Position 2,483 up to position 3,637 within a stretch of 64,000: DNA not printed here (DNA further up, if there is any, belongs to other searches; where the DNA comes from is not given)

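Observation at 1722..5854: Four-gene synthase-type polysaccharide module combining a PgaC-like GT2 with a membrane-anchored PIG-L deacetylase and an ATP-grasp ligase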

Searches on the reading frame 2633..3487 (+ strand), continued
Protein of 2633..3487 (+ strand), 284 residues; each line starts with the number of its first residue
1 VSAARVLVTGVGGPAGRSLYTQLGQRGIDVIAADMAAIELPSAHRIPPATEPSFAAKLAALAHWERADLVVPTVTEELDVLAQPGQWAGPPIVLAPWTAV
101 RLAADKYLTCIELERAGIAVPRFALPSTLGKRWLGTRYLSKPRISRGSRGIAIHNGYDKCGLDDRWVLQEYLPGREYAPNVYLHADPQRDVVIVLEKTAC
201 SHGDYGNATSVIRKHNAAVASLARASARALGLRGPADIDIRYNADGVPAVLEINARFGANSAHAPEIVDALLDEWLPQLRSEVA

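Call 45: search_protein_families(library=pfam, proteins=[L085:1512-3173:+, L085:3182-4051:+, L085:4048-5145:+, L085:5148-6032:+, L085:6019-7020:+, L085:7020-8798:+, L085:8795-11164:+, L085:11276-11941:+, L061:7876-8898:+, L061:8892-10724:+], max_evalue=0.01)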
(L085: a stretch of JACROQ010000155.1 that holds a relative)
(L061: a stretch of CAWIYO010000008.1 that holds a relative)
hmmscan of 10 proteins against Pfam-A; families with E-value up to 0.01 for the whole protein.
L085:1512-3173:+ (553 aa): 5 families
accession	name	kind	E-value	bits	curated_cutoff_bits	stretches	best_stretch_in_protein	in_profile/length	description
PF02833.19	DHHA2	-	2.8e-24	86.3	27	1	429-551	1-125/126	DHHA2 domain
PF07085.17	DRTGG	-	1.1e-22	80.2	25.2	1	152-254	3-102/105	DRTGG domain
PF01368.27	DHH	-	6e-21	75.5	28.1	1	13-393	2-125/125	DHH family, N-terminal domain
PF00571.33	CBS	-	2.1e-20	73.2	24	2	261-314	2-55/57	CBS domain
PF02603.21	Hpr_kinase_N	-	0.004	17.6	24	1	202-251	69-118/125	HPr Serine kinase N terminus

L085:3182-4051:+ (289 aa): 1 family
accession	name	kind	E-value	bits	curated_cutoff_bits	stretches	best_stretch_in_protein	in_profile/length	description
PF20112.4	DUF6502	-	1.2e-93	313.2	27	1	19-281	2-264/268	Family of unknown function (DUF6502)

L085:4048-5145:+ (365 aa): 2 families
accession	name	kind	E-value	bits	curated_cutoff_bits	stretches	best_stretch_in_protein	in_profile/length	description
PF18914.6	DUF5666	-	3.2e-35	120.7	27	4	108-183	1-60/60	Domain of unknown function (DUF5666)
PF01336.31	tRNA_anti-codon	-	0.00083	19.7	27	0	220-259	27-73/75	OB-fold nucleic acid binding domain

L085:5148-6032:+ (294 aa): 7 families
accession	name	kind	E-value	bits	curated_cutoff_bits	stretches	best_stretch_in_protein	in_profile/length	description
PF02655.19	ATP-grasp_3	-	1.2e-15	58.5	23.2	1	107-268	1-159/160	ATP-grasp domain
PF15632.11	ATPgrasp_Ter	-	2.6e-06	27.7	29.1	1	175-269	5-89/131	ATP-grasp in the biosynthetic pathway with Ter operon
PF14397.11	ATPgrasp_ST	-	6.7e-06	25.9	31.4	0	100-180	12-100/278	Sugar-transfer associated ATP-grasp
PF21360.3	PylC-like_N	-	9.1e-06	26.2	27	1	5-97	1-96/96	PylC-like, N-terminal domain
PF13535.11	ATP-grasp_4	-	1.5e-05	25.1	27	1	173-270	53-157/160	ATP-grasp domain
PF08443.16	RimK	-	6.5e-05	23.1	21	1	107-266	1-167/188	RimK-like ATP-grasp domain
PF02786.22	CPSase_L_D2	-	9.6e-05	22.4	19.8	1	109-172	1-68/211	Carbamoyl-phosphate synthase L chain, ATP binding domain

L085:6019-7020:+ (333 aa): 2 families
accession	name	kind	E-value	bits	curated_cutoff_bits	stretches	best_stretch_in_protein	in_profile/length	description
PF10677.15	DUF2490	-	0.0027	17.9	29.8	0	230-275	16-61/186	Protein of unknown function (DUF2490)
PF13505.12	OMP_b-brl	-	0.0079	16.8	28.7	0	200-313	36-155/175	Outer membrane protein beta-barrel domain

L085:7020-8798:+ (592 aa): 36 families (the best 25 are shown)
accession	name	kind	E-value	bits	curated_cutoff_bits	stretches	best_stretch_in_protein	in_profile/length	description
PF14559.12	TPR_19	-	3e-35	120.8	25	4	114-171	5-62/68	Tetratricopeptide repeat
PF07719.23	TPR_2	-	9e-35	116.4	27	3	202-235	1-34/34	Tetratricopeptide repeat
PF00515.34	TPR_1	-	8.6e-34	114.4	27.8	3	202-235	1-34/34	Tetratricopeptide repeat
PF13428.12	TPR_14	-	5.9e-31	104.2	23.5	3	105-142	6-43/44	Tetratricopeptide repeat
PF13414.12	TPR_11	-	1.5e-28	98.6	26.8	4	113-148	7-42/42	TPR repeat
PF02585.22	PIG-L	-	8.2e-26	91.4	28.2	1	394-512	1-128/129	GlcNAc-PI de-N-acetylase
PF13424.12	TPR_12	-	1.1e-23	83.7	30.1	2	104-165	7-76/77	Tetratricopeptide repeat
PF13431.12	TPR_17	-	7.3e-20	70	24.4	1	122-153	1-32/34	Tetratricopeptide repeat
PF13181.12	TPR_8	-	1.1e-19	69.3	25.7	0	68-99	3-34/34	Tetratricopeptide repeat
PF13432.12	TPR_16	-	2.9e-18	66.4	32.7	3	106-168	3-65/65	Tetratricopeptide repeat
PF13176.12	TPR_7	-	1.4e-16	59.5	27.9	0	34-59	1-26/36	Tetratricopeptide repeat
PF23914.1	TPR_CcmH_CycH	-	1.4e-15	57.9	42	2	63-168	47-155/158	Cytochrome c-type biogenesis protein H TPR domain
PF13374.12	TPR_10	-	6.7e-14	51.8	27.5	1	105-128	7-30/42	Tetratricopeptide repeat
PF12895.13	ANAPC3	-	3.2e-13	50.2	27.2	1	114-193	3-81/82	Anaphase-promoting complex, cyclosome, subunit 3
PF13174.12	TPR_6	-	7.1e-13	48.7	26.3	0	135-166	1-32/33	Tetratricopeptide repeat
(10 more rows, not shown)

L085:8795-11164:+ (789 aa): 6 families
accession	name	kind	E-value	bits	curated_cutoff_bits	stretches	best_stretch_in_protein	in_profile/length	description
PF00535.33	Glycos_transf_2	-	1e-37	130.1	23.3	1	53-163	1-114/168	Glycosyl transferase family 2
PF13641.12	Glyco_tranf_2_3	-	3.4e-25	89.8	27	1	52-268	3-229/230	Glycosyltransferase like family 2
PF13632.12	Glyco_trans_2_3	-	6.4e-18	65.7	27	1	131-315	2-190/198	Glycosyl transferase family group 2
PF10111.15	Glyco_tranf_2_2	-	5.6e-14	52.7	27.3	1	53-150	1-104/276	Glycosyltransferase like family 2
PF13506.12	Glyco_transf_21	-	2.5e-11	43.8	21.7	1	115-268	18-174/174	Glycosyl transferase family 21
PF03142.21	Chitin_synth_2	-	0.0024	17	27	0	122-164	196-239/527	Chitin synthase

L085:11276-11941:+ (221 aa): 0 families

L061:7876-8898:+ (340 aa): 0 families

L061:8892-10724:+ (610 aa): 27 families (the best 25 are shown)
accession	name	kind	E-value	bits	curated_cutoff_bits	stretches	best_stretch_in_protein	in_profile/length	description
PF14559.12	TPR_19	-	1.1e-29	103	25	3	133-189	6-62/68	Tetratricopeptide repeat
PF02585.22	PIG-L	-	3.9e-28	99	28.2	1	413-529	1-128/129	GlcNAc-PI de-N-acetylase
PF07719.23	TPR_2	-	9.7e-25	85.1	27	2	224-252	5-33/34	Tetratricopeptide repeat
PF00515.34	TPR_1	-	8.5e-23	79.6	27.8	3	226-252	7-33/34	Tetratricopeptide repeat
PF13428.12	TPR_14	-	5.9e-21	73.3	23.5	2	154-193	3-42/44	Tetratricopeptide repeat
PF13424.12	TPR_12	-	1.7e-17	63.8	30.1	2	122-182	7-75/77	Tetratricopeptide repeat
PF13432.12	TPR_16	-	8.2e-17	61.8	32.7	2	123-186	2-65/65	Tetratricopeptide repeat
PF13181.12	TPR_8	-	9.1e-17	60.2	25.7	0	86-117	3-34/34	Tetratricopeptide repeat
PF13414.12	TPR_11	-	5.4e-15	55.2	26.8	3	201-231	9-39/42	TPR repeat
PF13431.12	TPR_17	-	5.1e-14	51.7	24.4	1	140-172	1-33/34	Tetratricopeptide repeat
PF23914.1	TPR_CcmH_CycH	-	1.2e-11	45.1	42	1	77-185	43-154/158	Cytochrome c-type biogenesis protein H TPR domain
PF13176.12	TPR_7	-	1.7e-11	43.7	27.9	0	154-187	1-34/36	Tetratricopeptide repeat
PF12895.13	ANAPC3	-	5e-10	39.9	27.2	2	200-269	3-71/82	Anaphase-promoting complex, cyclosome, subunit 3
PF13371.12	TPR_9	-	1.2e-08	35.3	35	1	160-222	3-65/73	Tetratricopeptide repeat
PF13174.12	TPR_6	-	4.2e-08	33.8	26.3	0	226-253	6-33/33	Tetratricopeptide repeat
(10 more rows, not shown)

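Call 71: predict_structure(alignment_id=A3)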
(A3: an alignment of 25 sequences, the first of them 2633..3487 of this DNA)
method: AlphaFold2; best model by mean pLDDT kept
length: 284 residues; sequences in the alignment: 25
mean_pLDDT: 94.8   pTM: 0.92
mean pLDDT of the five models: 94.8, 94.1, 94.0, 94.0, 94.0
residues with pLDDT >= 90: 257; 70-90: 22; 50-70: 5; < 50: 0
segments of 3 or more residues with pLDDT < 50: none
pLDDT, mean of each block of 10 residues (from residue 1): 91 96 96 95 94 97 98 95 95 97 97 98 93 91 88 84 95 97 98 98 94 98 99 98 97 96 97 93 65
secondary structure, 60 per line:
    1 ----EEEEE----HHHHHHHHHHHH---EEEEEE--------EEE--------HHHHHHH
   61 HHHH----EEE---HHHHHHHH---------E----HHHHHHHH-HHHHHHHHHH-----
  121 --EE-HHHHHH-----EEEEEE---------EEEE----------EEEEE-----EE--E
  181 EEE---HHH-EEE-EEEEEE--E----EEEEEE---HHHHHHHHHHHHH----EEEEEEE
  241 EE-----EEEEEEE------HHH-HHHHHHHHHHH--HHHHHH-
elements in order: E5-9 H14-25 E29-34 E43-45 H54-64 E69-71 H75-82 H97-104 H106-115 H126-131 E137-142 E152-155 E166-170 E180-183 E191-193 E195-200 E208-213 H217-229 E234-242 E248-254 H265-275 H278-283
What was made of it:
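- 2633..3487 (+): Soluble ATP-grasp carboxylate-amine ligase (284 aa). Its start overlaps the PIG-L stop (GTGA). AlphaFold2 pLDDT is 94.8 (call 71).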

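Call 74: search_protein_families(library=pfam, proteins=[L020:2343-4127:+, L020:4615-5868:-, L020:10475-12376:+, L020:12503-13909:+, L020:10727-13882:-, L079:9146-10015:+, L079:4639-6150:-, L077:2669-5482:+], max_evalue=0.001)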
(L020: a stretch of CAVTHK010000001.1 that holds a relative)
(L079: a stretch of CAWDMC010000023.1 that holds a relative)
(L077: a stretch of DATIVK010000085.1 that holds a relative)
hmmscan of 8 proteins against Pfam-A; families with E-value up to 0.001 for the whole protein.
L020:2343-4127:+ (594 aa): 0 families

L020:4615-5868:- (417 aa): 5 families
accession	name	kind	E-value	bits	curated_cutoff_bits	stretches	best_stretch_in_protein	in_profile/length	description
PF07719.23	TPR_2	-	2.2e-07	30.9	27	0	64-97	1-34/34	Tetratricopeptide repeat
PF13428.12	TPR_14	-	2.3e-06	28.2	23.5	0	34-71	5-42/44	Tetratricopeptide repeat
PF00515.34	TPR_1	-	3.2e-06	27.2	27.8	0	64-96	1-33/34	Tetratricopeptide repeat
PF13432.12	TPR_16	-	4.7e-06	27.4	32.7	1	34-97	1-64/65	Tetratricopeptide repeat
PF14559.12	TPR_19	-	8.5e-05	23.2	25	1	40-106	1-66/68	Tetratricopeptide repeat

L020:10475-12376:+ (633 aa): 0 families

L020:12503-13909:+ (468 aa): 2 families
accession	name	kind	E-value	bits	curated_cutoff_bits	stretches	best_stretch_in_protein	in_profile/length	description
PF00990.26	GGDEF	-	9.1e-36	123.5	23.8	2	283-361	2-80/161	Diguanylate cyclase, GGDEF domain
PF07695.17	7TMR-DISM_7TM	-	0.00044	20.7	29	0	15-227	7-201/205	7TM diverse intracellular signalling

L020:10727-13882:- (1051 aa): 0 families

L079:9146-10015:+ (289 aa): 1 family
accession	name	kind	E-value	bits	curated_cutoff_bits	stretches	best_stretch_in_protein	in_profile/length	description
PF02585.22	PIG-L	-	1.4e-24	87.5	28.2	1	92-209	1-128/129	GlcNAc-PI de-N-acetylase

L079:4639-6150:- (503 aa): 2 families
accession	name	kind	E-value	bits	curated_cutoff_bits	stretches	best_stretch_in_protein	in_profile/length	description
PF04055.27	Radical_SAM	-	2.2e-15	57.7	29.5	1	192-355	3-164/166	Radical SAM superfamily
PF02310.24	B12-binding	-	5.3e-14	52.5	32.1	1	22-128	14-120/121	B12 binding domain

L077:2669-5482:+ (937 aa): 22 families
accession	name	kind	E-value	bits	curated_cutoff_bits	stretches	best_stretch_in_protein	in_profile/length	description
PF14559.12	TPR_19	-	2.9e-29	101.6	25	5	463-525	6-68/68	Tetratricopeptide repeat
PF07719.23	TPR_2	-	3.1e-26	89.7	27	1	550-582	1-33/34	Tetratricopeptide repeat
PF13428.12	TPR_14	-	1.1e-23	81.7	23.5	5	516-558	1-43/44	Tetratricopeptide repeat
PF02585.22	PIG-L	-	1.6e-23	84.1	28.2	1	741-856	1-128/129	GlcNAc-PI de-N-acetylase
PF13414.12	TPR_11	-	3.3e-19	68.7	26.8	2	523-564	1-42/42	TPR repeat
PF13432.12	TPR_16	-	2.1e-18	66.9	32.7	3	454-516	3-65/65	Tetratricopeptide repeat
PF00515.34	TPR_1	-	4.3e-17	61.6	27.8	0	554-582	5-33/34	Tetratricopeptide repeat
PF13431.12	TPR_17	-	6.4e-14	51.4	24.4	0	539-570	2-33/34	Tetratricopeptide repeat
PF13424.12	TPR_12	-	4.3e-13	49.7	30.1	1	452-511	7-74/77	Tetratricopeptide repeat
PF23914.1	TPR_CcmH_CycH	-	7.3e-13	49.1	42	1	409-503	45-142/158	Cytochrome c-type biogenesis protein H TPR domain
PF13181.12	TPR_8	-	1.8e-11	43.6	25.7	0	419-446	6-33/34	Tetratricopeptide repeat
PF13371.12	TPR_9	-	7.6e-11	42.3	35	1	499-554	12-67/73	Tetratricopeptide repeat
PF12895.13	ANAPC3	-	2e-09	38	27.2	0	540-600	13-72/82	Anaphase-promoting complex, cyclosome, subunit 3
PF25064.1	ARM_TT21_5th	-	2e-08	35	27.8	0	454-508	7-61/117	TT21 fifth ARM repeats domain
PF13176.12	TPR_7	-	2.9e-07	30.5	27.9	0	455-477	6-28/36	Tetratricopeptide repeat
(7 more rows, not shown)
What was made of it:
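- On Synthase-dependent secretion in diderms (TPR + OM porin, as in PgaA/BcsC/PelB/AlgK-AlgE): The TPR is firmly detected and is fused to the PIG-L anchor in L085, L061 and L077 (calls 45, 74).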

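Call 75: fold_search(model_id=the predicted structure, library=pdb)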
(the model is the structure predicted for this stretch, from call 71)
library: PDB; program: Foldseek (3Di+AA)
matches with E <= 10: 1940; with E <= 0.001: 555
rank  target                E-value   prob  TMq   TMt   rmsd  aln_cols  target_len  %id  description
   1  2pn1                  2.1e-18  1.00  0.72  0.67   3.6       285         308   23  Crystal structure of carbamoylphosphate synthase large subunit (split gene in MJ) (ZP_00538348.1) from Exiguobacterium s (released 2007-05-08)
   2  3r23_B                1.1e-15  1.00  0.62  0.59   6.8       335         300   16  Crystal Structure of D-alanine--D-Alanine Ligase from Bacillus anthracis (released 2011-03-30)
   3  4ffl                  7.0e-15  1.00  0.72  0.59   3.5       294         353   20  PylC in complex with L-lysine (released 2012-09-19)
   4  4ffr                  7.4e-15  1.00  0.72  0.60   3.5       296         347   20  SeMet-labeled PylC (remote) (released 2012-09-19)
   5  8evy_C                1.1e-14  1.00  0.65  0.60   5.1       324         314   18  DdlB from Pseudomonas aeruginosa PAO1 in complex with ATP and D-ala-D-ala (released 2023-08-30)
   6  3r23_A                1.1e-14  1.00  0.62  0.59   6.7       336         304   16  Crystal Structure of D-alanine--D-Alanine Ligase from Bacillus anthracis (released 2011-03-30)
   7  3vot_B                1.4e-14  1.00  0.71  0.53   4.5       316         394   17  Crystal structure of L-amino acid ligase from Bacillus licheniformis (released 2012-11-07)
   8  8evy_A                1.4e-14  1.00  0.66  0.60   5.0       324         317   18  DdlB from Pseudomonas aeruginosa PAO1 in complex with ATP and D-ala-D-ala (released 2023-08-30)
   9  4c5a_B                1.8e-14  1.00  0.63  0.59   5.0       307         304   16  The X-ray crystal structures of D-alanyl-D-alanine ligase in complex ADP and D-cycloserine phosphate (released 2015-01-21)
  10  1ehi_A                1.9e-14  1.00  0.70  0.57   6.7       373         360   18  D-ALANINE:D-LACTATE LIGASE (LMDDL2) OF VANCOMYCIN-RESISTANT LEUCONOSTOC MESENTEROIDES (released 2000-05-23)
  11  3r5x_D                1.9e-14  1.00  0.64  0.60   6.5       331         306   18  Crystal Structure of D-alanine--D-Alanine Ligase from Bacillus anthracis complexed with ATP (released 2011-04-06)
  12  3r5x_A                2.1e-14  1.00  0.62  0.59   7.2       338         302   17  Crystal Structure of D-alanine--D-Alanine Ligase from Bacillus anthracis complexed with ATP (released 2011-04-06)
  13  3vot_A                2.6e-14  1.00  0.71  0.51   4.6       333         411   16  Crystal structure of L-amino acid ligase from Bacillus licheniformis (released 2012-11-07)
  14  5nri_A                2.8e-14  1.00  0.64  0.59   5.3       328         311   20  Crystal structure of Burkholderia pseudomallei D-alanine-D-alanine ligase in complex with AMP and D-Ala-D-Ala (released 2018-05-30)
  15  8evv_A                3.0e-14  1.00  0.71  0.61   5.1       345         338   18  Apo form of DdlA from Pseudomonas aeruginosa PAO1 (released 2023-08-30)
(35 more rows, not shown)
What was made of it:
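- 2633..3487 (+): Foldseek hits are 2pn1 (function unknown), Ddl, PylC, L-amino-acid ligase and LysX/ArgX (call 75).
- On ATP-grasp carboxylate-amine ligases: The model and Foldseek hits agree (calls 71, 75).
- Its fold is that of amino-acid amide ligases (call 75).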
